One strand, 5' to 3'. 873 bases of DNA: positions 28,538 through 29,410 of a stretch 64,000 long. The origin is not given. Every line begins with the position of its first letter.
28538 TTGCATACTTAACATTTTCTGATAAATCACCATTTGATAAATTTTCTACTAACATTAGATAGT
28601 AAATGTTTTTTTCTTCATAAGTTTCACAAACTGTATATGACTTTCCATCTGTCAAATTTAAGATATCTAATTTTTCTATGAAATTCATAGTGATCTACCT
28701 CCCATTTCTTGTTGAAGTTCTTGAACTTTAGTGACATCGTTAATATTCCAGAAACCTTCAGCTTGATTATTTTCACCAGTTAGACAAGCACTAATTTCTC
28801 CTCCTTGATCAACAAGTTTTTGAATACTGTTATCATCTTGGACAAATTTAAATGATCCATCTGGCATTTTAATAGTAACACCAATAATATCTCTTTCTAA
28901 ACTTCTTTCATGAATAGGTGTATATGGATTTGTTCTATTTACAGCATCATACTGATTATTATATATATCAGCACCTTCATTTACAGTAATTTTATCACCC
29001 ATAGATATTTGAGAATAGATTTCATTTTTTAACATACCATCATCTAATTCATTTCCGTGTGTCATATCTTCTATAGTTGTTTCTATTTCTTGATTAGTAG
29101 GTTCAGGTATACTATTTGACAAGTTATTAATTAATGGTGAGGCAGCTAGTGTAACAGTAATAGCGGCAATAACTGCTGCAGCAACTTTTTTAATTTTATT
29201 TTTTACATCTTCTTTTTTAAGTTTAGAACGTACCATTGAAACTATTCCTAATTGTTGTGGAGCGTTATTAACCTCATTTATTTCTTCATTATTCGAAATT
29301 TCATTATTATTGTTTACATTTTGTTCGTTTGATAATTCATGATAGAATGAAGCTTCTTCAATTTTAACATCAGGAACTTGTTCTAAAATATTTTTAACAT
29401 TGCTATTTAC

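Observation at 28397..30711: Strongly promoted two-gene unit: 644-aa coiled-coil single-pass membrane protein plus DUF1292-like small protein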

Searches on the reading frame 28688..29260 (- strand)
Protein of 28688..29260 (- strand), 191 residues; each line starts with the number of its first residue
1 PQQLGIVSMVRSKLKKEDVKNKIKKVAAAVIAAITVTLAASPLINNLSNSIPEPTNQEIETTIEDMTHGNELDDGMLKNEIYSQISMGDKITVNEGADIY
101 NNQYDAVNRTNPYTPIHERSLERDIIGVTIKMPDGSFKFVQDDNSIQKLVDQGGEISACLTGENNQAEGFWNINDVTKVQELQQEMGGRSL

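Call 29: predict_structure(alignment_id=A4)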
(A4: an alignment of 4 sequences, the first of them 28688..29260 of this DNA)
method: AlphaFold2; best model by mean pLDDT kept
length: 191 residues; sequences in the alignment: 4
mean_pLDDT: 58.8   pTM: 0.48
mean pLDDT of the five models: 58.8, 51.7, 51.7, 49.6, 48.8
residues with pLDDT >= 90: 5; 70-90: 73; 50-70: 15; < 50: 98
segments of 3 or more residues with pLDDT < 50: 1-82, 113-115, 182-191
pLDDT, mean of each block of 10 residues (from residue 1): 39 45 41 39 32 31 33 38 70 78 71 50 84 87 88 88 77 81 46 35
secondary structure, 60 per line:
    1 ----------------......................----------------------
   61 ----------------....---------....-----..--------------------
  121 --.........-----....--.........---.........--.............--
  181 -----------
elements in order: H17-38 H77-80 E90-93 E123-131 E137-140 H143-151 E155-163 E166-172 E176-178

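Call 34: search_protein_representatives(alignment_id=A4)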
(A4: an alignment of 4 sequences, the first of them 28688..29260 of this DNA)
Query: 4 sequences, 389 profile positions. Proteins with E-value up to 0.001 (for the whole library): 135; up to 1e-10: 37; up to 1e-30: 7. The best 135 are listed.
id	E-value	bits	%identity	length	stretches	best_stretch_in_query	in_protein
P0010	1.5e-205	699.3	-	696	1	1-389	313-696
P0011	3.9e-105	368.7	-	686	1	163-389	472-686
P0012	6.8e-90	318.5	-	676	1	14-389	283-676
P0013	4.3e-84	299.4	-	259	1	192-389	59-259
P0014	6.3e-54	200.1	-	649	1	2-386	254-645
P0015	5.0e-44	167.5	-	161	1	232-389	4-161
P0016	5.8e-36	141.0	-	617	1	2-381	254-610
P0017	6.7e-29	117.7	-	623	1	164-389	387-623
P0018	6.2e-28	114.5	-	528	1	67-375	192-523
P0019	1.2e-25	107.0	-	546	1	166-389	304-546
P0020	5.2e-23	98.3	-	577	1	178-389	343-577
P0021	9.5e-21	90.9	-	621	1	170-389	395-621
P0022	4.4e-20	88.7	-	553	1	29-374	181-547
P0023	4.8e-20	88.6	-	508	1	36-373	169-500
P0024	1.9e-19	86.6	-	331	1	177-375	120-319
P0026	2.6e-19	86.1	-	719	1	160-378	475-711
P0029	7.0e-18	81.4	-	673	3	176-378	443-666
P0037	1.2e-13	67.5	-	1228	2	272-389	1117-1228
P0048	1.3e-10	57.5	-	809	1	257-375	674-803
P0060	4.1e-09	52.6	-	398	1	243-376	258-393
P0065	3.9e-08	49.3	-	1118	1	245-380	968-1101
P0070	8.3e-08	48.3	-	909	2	255-365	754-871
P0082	8.1e-07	45.0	-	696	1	279-385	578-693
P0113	3.4e-05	39.7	-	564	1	243-376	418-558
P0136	6.3e-04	35.5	-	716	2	246-368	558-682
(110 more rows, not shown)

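Call 38: list_cluster_members(proteins=[P0012, P0014, P0017, P0019, P0026, P0037, P0048, P0065, P0070, P0082])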
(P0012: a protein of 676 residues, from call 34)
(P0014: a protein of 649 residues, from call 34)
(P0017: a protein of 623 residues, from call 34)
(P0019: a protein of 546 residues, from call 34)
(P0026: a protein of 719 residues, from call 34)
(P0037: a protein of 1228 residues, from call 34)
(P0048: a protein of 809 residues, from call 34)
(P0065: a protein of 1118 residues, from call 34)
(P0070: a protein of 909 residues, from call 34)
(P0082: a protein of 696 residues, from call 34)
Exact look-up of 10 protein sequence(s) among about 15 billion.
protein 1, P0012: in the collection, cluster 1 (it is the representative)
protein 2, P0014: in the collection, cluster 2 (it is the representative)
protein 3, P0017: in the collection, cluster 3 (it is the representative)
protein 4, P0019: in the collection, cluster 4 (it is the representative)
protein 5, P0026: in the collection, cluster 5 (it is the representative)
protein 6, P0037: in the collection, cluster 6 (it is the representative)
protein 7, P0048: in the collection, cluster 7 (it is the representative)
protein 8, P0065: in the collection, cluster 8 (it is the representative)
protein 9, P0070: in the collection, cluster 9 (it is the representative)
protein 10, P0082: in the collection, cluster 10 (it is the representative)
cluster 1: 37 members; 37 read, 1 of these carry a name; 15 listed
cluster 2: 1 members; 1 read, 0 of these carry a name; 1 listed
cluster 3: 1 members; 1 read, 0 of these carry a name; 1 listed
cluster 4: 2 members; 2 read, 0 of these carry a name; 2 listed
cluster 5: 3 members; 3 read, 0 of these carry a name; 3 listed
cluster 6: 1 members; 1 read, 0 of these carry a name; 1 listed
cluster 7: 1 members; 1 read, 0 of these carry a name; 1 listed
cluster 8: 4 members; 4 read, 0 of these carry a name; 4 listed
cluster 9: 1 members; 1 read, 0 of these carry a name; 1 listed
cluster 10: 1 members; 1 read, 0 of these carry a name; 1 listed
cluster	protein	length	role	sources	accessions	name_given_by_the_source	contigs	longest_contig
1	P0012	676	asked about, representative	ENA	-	-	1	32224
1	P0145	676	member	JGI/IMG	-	hypothetical protein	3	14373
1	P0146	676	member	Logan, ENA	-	-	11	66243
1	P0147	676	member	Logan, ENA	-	-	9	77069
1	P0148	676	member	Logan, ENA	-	-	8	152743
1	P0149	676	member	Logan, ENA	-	-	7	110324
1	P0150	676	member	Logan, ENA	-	-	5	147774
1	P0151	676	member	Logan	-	-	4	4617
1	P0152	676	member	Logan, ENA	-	-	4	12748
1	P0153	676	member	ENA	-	-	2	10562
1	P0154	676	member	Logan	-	-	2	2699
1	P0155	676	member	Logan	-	-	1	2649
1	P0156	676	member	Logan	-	-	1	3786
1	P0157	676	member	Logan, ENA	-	-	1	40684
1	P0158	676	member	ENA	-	-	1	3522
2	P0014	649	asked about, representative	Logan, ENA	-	-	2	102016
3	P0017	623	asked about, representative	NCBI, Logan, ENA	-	-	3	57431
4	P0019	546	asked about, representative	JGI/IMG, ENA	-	-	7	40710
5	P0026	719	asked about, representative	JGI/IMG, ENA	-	-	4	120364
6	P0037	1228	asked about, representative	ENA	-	-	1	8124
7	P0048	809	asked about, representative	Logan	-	-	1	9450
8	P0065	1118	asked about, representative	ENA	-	-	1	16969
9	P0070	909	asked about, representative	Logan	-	-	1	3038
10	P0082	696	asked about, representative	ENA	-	-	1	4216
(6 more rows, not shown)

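Call 40: find_encoding_contigs(protein=P0017, flank=6000, max_places=2)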
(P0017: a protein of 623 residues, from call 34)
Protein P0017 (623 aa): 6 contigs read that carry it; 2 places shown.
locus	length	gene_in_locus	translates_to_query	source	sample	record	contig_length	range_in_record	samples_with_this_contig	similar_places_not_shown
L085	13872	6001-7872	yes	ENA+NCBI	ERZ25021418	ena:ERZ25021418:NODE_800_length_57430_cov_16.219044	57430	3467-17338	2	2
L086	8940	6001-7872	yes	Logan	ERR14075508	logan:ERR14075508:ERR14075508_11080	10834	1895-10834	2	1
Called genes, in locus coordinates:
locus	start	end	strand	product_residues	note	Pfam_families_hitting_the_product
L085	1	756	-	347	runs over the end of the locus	PF03845:Spore_permease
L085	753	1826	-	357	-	PF25198:Spore_GerAC_N, PF05504:Spore_GerAC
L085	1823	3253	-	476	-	PF03323:GerA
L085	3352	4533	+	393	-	PF01938:TRAM, PF05958:tRNA_U5-meth_tr, PF02475:TRM5-TYW2_MTfase, PF03602:Cons_hypoth95, PF05175:MTS, PF09445:Methyltransf_15 (weak), PF13847:Methyltransf_31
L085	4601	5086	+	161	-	-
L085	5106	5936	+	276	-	PF14808:TMEM164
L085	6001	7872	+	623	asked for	-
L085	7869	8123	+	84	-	PF06949:DUF1292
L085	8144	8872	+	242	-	PF01048:PNP_UDP_1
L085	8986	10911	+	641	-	-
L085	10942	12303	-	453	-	PF02878:PGM_PMM_I, PF02879:PGM_PMM_II, PF02880:PGM_PMM_III, PF00408:PGM_PMM_IV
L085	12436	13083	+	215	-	-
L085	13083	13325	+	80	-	-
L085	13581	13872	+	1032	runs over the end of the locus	PF00133:tRNA-synt_1, PF09334:tRNA-synt_1g, PF08264:Anticodon_1, PF19302:DUF5915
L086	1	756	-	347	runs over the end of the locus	PF03845:Spore_permease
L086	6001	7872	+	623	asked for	-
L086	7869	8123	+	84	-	PF06949:DUF1292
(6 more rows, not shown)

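Call 41: find_encoding_contigs(protein=P0012, flank=6000, max_places=2)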
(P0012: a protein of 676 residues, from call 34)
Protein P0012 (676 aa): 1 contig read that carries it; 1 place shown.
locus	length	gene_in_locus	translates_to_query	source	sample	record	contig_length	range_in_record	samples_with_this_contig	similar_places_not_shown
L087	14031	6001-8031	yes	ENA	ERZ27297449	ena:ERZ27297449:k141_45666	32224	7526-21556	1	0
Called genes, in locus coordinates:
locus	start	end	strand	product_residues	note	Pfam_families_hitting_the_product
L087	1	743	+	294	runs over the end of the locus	PF02195:ParB_N, PF17762:HTH_ParB, PF01381:HTH_3 (weak)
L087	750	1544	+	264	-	PF00924:MS_channel_2nd, PF21082:MS_channel_3rd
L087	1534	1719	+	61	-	PF06107:DUF951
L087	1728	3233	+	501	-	PF03806:ABG_transport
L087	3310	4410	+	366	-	PF01926:MMR_HSR1, PF02421:FeoB_N, PF06071:YchF-GTPase_C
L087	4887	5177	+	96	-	PF01250:Ribosomal_S6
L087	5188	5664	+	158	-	PF00436:SSB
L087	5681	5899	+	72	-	PF01084:Ribosomal_S18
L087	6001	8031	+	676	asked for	-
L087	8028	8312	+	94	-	-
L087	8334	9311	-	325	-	PF01210:NAD_Gly3P_dh_N, PF02558:ApbA (weak), PF07479:NAD_Gly3P_dh_C, PF20618:GPD_NAD_C_bact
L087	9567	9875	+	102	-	PF00338:Ribosomal_S10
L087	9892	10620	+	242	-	PF00297:Ribosomal_L3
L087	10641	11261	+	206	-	PF00573:Ribosomal_L4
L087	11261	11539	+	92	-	PF00276:Ribosomal_L23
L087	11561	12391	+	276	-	PF00181:Ribosomal_L2_N, PF03947:Ribosomal_L2_C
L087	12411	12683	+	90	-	PF00203:Ribosomal_S19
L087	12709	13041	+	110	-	PF00237:Ribosomal_L22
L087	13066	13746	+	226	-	PF05316:VAR1 (faint), PF07650:KH_2, PF00189:Ribosomal_S3_C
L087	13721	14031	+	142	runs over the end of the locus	PF00252:Ribosomal_L16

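Call 43: find_encoding_contigs(protein=P0026, flank=5000, max_places=1)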
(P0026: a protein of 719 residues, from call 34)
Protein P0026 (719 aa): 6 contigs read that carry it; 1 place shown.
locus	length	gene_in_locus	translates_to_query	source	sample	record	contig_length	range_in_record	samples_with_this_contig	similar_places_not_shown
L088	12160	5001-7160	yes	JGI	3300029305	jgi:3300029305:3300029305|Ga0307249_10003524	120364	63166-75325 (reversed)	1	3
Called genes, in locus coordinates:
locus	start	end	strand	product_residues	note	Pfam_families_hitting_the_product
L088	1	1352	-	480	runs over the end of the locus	PF03323:GerA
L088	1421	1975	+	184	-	PF02557:VanY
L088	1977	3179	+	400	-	PF01938:TRAM, PF05958:tRNA_U5-meth_tr, PF02475:TRM5-TYW2_MTfase, PF03602:Cons_hypoth95, PF05175:MTS, PF09445:Methyltransf_15 (weak), PF13847:Methyltransf_31 (weak)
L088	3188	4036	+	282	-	PF01734:Patatin, PF19890:DUF6363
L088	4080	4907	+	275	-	PF14808:TMEM164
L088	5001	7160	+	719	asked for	-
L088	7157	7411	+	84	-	PF06949:DUF1292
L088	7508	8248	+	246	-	-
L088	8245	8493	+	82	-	-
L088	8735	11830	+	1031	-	PF00133:tRNA-synt_1, PF09334:tRNA-synt_1g, PF08264:Anticodon_1, PF19302:DUF5915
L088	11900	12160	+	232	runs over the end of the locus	-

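Call 44: find_encoding_contigs(protein=P0014, flank=5000, max_places=1)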
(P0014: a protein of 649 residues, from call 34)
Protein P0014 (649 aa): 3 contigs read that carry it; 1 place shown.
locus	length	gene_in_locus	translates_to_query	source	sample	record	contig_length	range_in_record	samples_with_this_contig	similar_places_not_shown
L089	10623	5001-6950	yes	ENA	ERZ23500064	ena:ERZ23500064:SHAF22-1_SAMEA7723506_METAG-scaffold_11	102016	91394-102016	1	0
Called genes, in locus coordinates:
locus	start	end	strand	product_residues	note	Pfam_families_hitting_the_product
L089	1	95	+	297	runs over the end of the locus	PF02195:ParB_N, PF17762:HTH_ParB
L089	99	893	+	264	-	PF21088:MS_channel_1st (weak), PF00924:MS_channel_2nd, PF21082:MS_channel_3rd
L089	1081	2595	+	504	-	PF03806:ABG_transport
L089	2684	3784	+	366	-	PF01926:MMR_HSR1, PF02421:FeoB_N, PF06071:YchF-GTPase_C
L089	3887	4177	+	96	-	PF01250:Ribosomal_S6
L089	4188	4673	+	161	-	PF00436:SSB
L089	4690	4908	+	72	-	PF01084:Ribosomal_S18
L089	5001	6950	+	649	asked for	-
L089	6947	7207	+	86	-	-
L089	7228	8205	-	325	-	PF01210:NAD_Gly3P_dh_N, PF02558:ApbA (faint), PF07479:NAD_Gly3P_dh_C, PF20618:GPD_NAD_C_bact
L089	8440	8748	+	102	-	PF00338:Ribosomal_S10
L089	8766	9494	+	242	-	PF00297:Ribosomal_L3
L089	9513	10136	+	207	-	PF00573:Ribosomal_L4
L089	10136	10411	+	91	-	PF00276:Ribosomal_L23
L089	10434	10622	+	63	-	?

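Call 45: find_encoding_contigs(protein=P0065, flank=5000, max_places=1)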
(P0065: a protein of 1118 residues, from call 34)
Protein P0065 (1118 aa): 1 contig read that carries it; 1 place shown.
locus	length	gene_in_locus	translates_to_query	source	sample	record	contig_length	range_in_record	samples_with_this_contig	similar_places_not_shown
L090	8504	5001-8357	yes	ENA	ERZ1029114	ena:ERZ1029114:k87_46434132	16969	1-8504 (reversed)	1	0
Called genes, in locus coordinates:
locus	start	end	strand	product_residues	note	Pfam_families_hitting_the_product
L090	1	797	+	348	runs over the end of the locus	-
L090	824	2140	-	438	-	-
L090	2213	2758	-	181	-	PF00300:His_Phos_1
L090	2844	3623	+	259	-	PF04542:Sigma70_r2, PF04539:Sigma70_r3, PF01381:HTH_3 (faint), PF04545:Sigma70_r4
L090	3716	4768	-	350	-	-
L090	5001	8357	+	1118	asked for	-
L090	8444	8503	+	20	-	?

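Call 49: search_protein_families(library=pfam, alignment_id=A5, max_evalue=0.01)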
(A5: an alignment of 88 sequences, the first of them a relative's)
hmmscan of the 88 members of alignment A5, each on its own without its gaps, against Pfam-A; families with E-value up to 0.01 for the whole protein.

A. member 1, P0010 (696 aa): 0 families

B. families by the number of members that match (of 88 scanned): 9 families
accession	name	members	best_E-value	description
PF07635.16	PSCyt1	1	4.2e-05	Planctomycete cytochrome C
PF18894.6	PhageMetallopep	1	0.00086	Putative phage metallopeptidase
PF23831.1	DUF7201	1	0.0022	Coiled-coil region of unknown function (DUF7201)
PF05505.17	Ebola_NP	1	0.0034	Ebola nucleoprotein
PF08125.19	Mannitol_dh_C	1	0.0047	Mannitol dehydrogenase C-terminal domain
PF04108.17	ATG17_like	1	0.0069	Autophagy protein ATG17-like domain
PF14476.11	Chloroplast_duf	1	0.0076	Petal formation-expressed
PF14056.11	DUF4250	1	0.0078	Domain of unknown function (DUF4250)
PF09403.15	FadA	1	0.0092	Adhesion protein FadA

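Call 73: find_encoding_contigs(protein=P0113, flank=4000, max_places=1)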
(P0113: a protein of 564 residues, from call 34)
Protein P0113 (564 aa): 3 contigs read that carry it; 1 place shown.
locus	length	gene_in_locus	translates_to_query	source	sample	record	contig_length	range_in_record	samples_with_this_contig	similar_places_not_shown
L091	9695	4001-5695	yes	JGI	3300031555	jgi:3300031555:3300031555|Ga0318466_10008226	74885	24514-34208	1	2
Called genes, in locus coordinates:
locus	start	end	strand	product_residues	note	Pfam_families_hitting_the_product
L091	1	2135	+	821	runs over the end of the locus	PF07963:N_methyl (weak)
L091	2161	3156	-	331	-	PF00595:PDZ (weak), PF13180:PDZ_2, PF17820:PDZ_6 (weak), PF05580:Peptidase_S55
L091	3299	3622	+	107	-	-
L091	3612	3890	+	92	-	-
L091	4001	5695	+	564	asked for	-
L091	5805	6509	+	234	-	PF02535:Zip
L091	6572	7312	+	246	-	-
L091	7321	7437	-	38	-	-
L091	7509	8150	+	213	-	PF01944:SpoIIM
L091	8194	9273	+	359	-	PF02540:NAD_synthase (faint), PF03054:tRNA_Me_trans, PF20259:tRNA_Me_trans_M, PF20258:tRNA_Me_trans_C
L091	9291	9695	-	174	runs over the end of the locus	PF01928:CYTH (weak)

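Call 74: find_encoding_contigs(protein=P0060, flank=4000, max_places=1)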
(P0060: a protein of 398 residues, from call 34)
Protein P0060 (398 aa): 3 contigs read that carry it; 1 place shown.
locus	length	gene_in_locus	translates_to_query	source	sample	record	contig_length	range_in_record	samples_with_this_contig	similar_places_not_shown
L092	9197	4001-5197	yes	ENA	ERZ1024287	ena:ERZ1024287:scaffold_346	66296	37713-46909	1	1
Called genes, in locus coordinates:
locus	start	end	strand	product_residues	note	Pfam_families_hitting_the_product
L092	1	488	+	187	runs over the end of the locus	PF06130:PTAC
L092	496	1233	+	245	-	-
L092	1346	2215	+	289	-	PF01136:Peptidase_U32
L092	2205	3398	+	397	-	PF01136:Peptidase_U32, PF16325:Peptidase_U32_C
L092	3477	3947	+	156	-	PF03449:GreA_GreB_N, PF01272:GreA_GreB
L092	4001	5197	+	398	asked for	-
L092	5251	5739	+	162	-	-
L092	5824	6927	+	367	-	-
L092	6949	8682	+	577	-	-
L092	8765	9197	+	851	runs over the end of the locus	-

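Call 75: find_encoding_contigs(protein=P0136, flank=4000, max_places=1)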
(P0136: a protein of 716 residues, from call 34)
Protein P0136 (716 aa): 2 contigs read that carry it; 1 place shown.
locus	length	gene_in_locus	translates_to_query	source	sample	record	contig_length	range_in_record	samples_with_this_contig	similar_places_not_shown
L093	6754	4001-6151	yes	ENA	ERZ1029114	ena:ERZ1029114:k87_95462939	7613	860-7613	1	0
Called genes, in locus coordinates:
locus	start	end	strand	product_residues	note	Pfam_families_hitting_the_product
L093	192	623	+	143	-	PF15891:Nuc_deoxyri_tr2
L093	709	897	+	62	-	PF00584:SecE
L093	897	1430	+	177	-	PF02357:NusG, PF00467:KOW (weak)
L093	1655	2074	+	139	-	PF03946:Ribosomal_L11_N, PF00298:Ribosomal_L11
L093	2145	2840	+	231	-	PF00687:Ribosomal_L1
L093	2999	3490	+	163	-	PF00466:Ribosomal_L10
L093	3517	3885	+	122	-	PF16320:Ribosomal_L12_N, PF00542:Ribosomal_L12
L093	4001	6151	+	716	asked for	-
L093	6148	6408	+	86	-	-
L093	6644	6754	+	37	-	?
